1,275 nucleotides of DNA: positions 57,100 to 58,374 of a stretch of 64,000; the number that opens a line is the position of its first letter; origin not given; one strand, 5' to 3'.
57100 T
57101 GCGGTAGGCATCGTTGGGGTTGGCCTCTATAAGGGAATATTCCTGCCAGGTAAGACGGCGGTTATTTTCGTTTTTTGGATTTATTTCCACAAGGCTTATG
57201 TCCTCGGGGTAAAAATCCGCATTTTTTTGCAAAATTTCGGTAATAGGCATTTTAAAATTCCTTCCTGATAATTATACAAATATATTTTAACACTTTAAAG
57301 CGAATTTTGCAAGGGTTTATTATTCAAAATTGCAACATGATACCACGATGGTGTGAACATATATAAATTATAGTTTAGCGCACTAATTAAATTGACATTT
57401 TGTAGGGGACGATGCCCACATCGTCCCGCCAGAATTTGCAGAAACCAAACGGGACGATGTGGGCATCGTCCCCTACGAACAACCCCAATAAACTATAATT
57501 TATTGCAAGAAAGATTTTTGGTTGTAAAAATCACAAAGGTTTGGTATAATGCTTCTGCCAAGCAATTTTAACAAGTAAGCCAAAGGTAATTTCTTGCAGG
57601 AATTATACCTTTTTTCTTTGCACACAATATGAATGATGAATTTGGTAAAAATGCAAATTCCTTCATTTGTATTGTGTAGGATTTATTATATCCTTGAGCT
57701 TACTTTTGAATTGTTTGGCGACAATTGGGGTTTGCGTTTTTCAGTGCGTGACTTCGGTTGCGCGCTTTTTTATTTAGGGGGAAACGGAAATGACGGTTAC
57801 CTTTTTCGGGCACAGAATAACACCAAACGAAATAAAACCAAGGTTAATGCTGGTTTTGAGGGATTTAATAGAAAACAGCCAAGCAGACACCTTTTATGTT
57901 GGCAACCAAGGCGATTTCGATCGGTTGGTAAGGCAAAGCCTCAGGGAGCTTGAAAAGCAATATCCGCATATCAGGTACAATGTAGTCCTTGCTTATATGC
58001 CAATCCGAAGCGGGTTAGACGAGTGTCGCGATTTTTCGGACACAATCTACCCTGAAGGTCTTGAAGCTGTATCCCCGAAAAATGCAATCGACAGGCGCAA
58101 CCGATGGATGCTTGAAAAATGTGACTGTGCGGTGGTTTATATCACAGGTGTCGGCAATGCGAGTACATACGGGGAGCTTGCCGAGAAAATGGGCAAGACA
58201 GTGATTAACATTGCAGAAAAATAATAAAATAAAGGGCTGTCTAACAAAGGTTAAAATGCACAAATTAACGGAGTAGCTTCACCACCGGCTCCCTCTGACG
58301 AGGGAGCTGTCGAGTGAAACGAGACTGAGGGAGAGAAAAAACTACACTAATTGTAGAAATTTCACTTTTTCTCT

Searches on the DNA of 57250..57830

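Call 83: search_rna_families(source=window, start=57250, end=57830, threshold=evalue, max_evalue=10)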
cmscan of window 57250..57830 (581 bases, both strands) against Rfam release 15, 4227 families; matches with E-value up to 10: 13.
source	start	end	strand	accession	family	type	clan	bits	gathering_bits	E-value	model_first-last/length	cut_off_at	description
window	57395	57483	+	RF04170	MIR7723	Gene; miRNA;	-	32.4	200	0.00012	1-235/235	no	MIR7723 microRNA precursor family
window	57404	57561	+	RF01087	PK-repZ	Cis-reg;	-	31.1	44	7e-05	1-150/150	no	Pseudoknot of the regulatory region of the repZ gene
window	57408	57470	+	RF03418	mir-3198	Gene; miRNA;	-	30.9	91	0.0007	1-80/80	no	mir-3198 microRNA precursor family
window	57397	57480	-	RF04174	MIR4208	Gene; miRNA;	-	30.4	140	0.012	1-191/191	no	MIR4208 microRNA precursor family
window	57414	57464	-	RF04228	MIR6140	Gene; miRNA;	-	21.8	140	0.14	1-165/165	no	MIR6140 microRNA precursor family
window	57414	57464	+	RF04228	MIR6140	Gene; miRNA;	-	20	140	0.41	1-165/165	no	MIR6140 microRNA precursor family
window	57409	57466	-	RF00240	RNA-OUT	Gene; antisense;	-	19.4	41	0.58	1-70/70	no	RNA-OUT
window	57543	57611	+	RF03697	mir-722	Gene; miRNA;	-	18.3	81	1.2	1-67/67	no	mir-722 microRNA precursor family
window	57334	57401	+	RF02544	mt-tmRNA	Gene;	CL00001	18.2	65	2.8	1-77/77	no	Mitochondrion-encoded tmRNA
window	57503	57565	+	RF01167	sn2429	Gene; snRNA; snoRNA; CD-box;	-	17.5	50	1.1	1-77/77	no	Small nucleolar RNA sn2429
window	57540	57614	+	RF02592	Spy392987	Gene; antisense;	-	15.8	47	7.9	1-63/63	no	S. pyogenes antisense RNA 392987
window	57411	57471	-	RF01087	PK-repZ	Cis-reg;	-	15.2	44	0.8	3-61/150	no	Pseudoknot of the regulatory region of the repZ gene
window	57628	57704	+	RF01499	Afu_191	Gene; snRNA; snoRNA; CD-box;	-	15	60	8.5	1-93/93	no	A. fumigatus snoRNA Afu_191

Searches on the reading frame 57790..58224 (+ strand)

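Call 8: search_protein_families(library=ncbifam, proteins=[window:57790-58224:+], max_evalue=0.1)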
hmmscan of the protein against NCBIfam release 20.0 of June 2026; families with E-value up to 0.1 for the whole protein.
window:57790-58224:+ (144 aa): 0 families

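Call 9: search_protein_families(library=pfam, proteins=[window:57790-58224:+], max_evalue=0.1)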
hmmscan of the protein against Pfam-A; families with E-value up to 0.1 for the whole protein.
window:57790-58224:+ (144 aa): 1 family
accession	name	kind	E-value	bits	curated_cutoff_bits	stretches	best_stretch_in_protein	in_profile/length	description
PF06908.16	YpsA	-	0.0051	17.3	27.7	1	15-73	24-81/168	YspA SLOG family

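Call 21: search_protein_families(library=padloc, proteins=[window:57790-58224:+], max_evalue=0.1)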
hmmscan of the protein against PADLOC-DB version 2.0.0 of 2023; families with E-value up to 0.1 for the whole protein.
window:57790-58224:+ (144 aa): 1 family
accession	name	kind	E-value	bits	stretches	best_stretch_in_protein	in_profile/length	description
PDLC00749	Effector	-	0.042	10.8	1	41-88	328-375/395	Endonuclease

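Call 22: search_protein_families(library=phrogs, proteins=[window:57790-58224:+], max_evalue=0.1)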
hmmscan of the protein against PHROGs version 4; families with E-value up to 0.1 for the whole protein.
window:57790-58224:+ (144 aa): 1 family
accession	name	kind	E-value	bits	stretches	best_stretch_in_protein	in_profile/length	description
phrog_289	-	other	0.00036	20.5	1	1-141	23-138/500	GTP-binding domain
